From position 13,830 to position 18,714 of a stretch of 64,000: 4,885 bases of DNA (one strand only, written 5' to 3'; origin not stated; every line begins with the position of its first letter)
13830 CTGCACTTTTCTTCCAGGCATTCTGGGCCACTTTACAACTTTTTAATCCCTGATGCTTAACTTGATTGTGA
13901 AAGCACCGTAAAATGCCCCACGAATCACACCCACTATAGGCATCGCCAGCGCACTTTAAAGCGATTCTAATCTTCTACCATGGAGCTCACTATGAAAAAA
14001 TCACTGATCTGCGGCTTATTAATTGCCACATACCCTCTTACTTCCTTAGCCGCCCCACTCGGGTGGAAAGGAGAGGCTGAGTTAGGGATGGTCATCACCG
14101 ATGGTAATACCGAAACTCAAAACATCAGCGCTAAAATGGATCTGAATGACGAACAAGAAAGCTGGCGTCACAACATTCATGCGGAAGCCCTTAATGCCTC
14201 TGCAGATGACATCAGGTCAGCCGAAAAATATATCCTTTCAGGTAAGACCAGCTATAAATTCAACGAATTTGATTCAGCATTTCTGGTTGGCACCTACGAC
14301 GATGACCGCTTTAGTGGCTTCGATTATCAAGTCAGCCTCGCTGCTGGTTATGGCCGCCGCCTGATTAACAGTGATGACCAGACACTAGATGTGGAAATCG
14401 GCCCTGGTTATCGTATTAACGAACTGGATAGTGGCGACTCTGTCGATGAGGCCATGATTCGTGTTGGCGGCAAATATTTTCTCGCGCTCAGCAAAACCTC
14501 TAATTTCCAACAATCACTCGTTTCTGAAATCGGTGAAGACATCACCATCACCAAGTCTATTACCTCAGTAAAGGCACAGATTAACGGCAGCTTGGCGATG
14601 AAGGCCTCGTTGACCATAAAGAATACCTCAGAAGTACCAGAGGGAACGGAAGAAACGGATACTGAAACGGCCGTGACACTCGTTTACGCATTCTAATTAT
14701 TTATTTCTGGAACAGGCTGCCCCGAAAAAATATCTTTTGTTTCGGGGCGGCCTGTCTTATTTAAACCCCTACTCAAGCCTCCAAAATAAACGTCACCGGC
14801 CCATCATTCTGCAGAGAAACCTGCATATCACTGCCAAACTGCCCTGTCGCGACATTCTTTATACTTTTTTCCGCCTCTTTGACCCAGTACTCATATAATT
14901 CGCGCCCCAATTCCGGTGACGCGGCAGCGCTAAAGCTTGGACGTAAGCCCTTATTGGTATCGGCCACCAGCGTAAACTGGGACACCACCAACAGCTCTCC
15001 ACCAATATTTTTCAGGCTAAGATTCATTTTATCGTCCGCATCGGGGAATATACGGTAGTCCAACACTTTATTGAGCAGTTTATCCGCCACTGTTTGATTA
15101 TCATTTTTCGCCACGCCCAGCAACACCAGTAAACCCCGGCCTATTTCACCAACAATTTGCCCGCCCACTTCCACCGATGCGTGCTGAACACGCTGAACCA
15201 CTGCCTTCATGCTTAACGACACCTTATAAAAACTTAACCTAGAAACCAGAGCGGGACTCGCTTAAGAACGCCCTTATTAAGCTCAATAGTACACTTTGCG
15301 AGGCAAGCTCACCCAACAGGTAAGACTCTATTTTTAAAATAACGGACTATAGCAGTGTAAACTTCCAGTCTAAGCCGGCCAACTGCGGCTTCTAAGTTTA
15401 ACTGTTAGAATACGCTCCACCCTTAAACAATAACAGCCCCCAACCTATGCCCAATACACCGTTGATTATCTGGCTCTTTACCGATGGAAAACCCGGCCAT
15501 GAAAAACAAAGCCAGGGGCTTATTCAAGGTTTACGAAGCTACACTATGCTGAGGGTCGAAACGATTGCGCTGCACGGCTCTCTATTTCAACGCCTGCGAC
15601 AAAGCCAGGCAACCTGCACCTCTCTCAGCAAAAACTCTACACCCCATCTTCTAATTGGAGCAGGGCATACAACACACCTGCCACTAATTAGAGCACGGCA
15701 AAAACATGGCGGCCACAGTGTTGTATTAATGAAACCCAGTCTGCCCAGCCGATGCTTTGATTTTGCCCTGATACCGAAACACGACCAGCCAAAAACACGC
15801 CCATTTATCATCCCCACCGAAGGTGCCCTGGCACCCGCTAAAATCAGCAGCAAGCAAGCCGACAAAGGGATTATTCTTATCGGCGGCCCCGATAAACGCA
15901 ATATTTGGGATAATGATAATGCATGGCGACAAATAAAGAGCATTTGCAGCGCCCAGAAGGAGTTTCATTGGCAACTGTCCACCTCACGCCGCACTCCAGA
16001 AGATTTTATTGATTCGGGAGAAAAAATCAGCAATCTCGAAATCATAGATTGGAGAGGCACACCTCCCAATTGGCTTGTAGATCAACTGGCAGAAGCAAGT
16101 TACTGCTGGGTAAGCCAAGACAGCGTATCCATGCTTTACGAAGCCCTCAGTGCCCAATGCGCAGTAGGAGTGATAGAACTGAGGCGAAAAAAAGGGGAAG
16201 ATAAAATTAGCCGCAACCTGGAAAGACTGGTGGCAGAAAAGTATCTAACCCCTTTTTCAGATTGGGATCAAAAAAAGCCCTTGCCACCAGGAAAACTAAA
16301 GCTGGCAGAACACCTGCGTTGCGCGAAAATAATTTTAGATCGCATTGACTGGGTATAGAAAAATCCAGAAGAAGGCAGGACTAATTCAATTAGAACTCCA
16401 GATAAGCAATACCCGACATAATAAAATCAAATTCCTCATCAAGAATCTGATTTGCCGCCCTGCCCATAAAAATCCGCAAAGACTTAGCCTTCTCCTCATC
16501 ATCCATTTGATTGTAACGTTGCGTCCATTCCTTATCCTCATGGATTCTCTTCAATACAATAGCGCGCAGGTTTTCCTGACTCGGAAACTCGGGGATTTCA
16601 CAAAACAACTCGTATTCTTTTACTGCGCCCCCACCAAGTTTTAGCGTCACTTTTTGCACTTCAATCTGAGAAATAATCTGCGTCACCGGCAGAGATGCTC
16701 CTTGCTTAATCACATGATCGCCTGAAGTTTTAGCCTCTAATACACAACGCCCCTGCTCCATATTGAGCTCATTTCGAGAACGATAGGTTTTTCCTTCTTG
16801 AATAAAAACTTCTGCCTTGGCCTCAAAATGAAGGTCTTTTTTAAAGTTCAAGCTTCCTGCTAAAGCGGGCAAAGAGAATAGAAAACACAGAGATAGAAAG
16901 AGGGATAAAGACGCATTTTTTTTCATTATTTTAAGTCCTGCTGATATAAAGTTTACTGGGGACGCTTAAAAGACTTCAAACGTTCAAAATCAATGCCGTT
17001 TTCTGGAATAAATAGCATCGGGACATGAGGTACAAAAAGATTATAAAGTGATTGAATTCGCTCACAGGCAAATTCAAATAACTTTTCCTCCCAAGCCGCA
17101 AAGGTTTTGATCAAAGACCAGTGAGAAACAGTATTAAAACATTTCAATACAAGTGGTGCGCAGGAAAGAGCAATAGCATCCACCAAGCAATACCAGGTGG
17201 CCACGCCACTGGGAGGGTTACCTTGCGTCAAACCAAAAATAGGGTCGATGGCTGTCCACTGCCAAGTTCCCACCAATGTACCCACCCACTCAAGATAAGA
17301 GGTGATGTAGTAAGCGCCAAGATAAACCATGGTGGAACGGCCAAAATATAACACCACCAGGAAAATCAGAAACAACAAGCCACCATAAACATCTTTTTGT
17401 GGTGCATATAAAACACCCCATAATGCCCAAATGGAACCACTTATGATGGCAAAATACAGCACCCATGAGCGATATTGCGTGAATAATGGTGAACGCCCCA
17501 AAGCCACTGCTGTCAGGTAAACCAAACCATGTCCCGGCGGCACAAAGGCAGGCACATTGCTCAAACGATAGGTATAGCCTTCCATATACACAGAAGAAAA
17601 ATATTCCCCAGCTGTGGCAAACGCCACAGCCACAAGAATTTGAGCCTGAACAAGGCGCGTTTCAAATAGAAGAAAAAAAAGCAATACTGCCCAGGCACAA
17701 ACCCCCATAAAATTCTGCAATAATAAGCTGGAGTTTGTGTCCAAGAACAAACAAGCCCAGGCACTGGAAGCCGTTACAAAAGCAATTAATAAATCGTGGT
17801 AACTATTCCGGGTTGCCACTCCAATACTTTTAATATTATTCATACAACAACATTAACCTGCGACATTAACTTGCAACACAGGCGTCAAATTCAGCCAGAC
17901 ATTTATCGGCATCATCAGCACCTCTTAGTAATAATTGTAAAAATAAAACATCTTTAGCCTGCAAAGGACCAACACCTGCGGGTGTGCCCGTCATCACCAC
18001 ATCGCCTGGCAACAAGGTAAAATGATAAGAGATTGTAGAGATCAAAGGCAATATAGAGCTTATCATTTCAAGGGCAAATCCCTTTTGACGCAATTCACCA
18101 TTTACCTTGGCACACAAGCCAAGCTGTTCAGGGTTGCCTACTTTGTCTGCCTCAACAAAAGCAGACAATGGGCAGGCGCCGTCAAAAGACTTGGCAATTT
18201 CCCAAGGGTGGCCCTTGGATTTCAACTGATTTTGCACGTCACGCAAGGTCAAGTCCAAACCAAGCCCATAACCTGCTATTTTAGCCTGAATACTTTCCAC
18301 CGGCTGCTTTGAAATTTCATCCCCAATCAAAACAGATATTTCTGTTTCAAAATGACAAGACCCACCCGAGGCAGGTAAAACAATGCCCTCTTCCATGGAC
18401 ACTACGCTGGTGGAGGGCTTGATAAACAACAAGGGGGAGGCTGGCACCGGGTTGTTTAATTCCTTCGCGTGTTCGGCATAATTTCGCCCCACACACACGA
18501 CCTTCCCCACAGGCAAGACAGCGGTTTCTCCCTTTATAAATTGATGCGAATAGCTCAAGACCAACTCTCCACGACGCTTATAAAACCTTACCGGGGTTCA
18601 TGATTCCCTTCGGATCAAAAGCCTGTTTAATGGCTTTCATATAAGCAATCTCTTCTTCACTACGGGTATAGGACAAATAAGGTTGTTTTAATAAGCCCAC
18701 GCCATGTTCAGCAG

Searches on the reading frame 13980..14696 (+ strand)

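Call 22: search_protein_families(library=pfam, proteins=[window:13980-14696:+], max_evalue=0.0001)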
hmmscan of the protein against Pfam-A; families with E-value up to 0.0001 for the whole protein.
window:13980-14696:+ (238 aa): 1 family
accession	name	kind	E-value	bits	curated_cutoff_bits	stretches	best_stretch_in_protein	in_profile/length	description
PF04338.18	DUF481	-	6e-55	187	21.1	1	33-238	1-210/210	Protein of unknown function, DUF481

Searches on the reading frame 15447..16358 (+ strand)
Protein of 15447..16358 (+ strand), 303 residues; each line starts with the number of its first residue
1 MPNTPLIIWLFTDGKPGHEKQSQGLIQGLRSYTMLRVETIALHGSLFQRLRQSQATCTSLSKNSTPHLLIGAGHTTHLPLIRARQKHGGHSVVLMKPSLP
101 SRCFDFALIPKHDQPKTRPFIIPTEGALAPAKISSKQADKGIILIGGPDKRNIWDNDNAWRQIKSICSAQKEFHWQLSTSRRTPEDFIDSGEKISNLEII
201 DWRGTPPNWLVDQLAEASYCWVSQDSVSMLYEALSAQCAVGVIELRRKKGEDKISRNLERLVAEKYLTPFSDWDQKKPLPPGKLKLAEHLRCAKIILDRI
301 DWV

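Call 22: search_protein_families(library=pfam, proteins=[window:15447-16358:+], max_evalue=0.0001)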
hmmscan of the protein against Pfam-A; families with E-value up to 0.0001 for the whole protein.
window:15447-16358:+ (303 aa): 1 family
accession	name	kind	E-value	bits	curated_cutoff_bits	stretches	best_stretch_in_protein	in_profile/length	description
PF06258.17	Mito_fiss_Elm1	-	2.5e-58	198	27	1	16-299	1-303/304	Mitochondrial fission ELM1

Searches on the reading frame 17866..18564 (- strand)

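Call 23: search_protein_families(library=pfam, proteins=[window:17866-18564:-], max_evalue=0.0001)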
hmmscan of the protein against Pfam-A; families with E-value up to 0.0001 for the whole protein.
window:17866-18564:- (232 aa): 1 family
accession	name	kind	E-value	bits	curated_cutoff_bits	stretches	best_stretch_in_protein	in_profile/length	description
PF01557.24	FAA_hydrolase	-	5.4e-50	170.5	23.9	1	21-206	1-198/214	Fumarylacetoacetate (FAA) hydrolase C-terminal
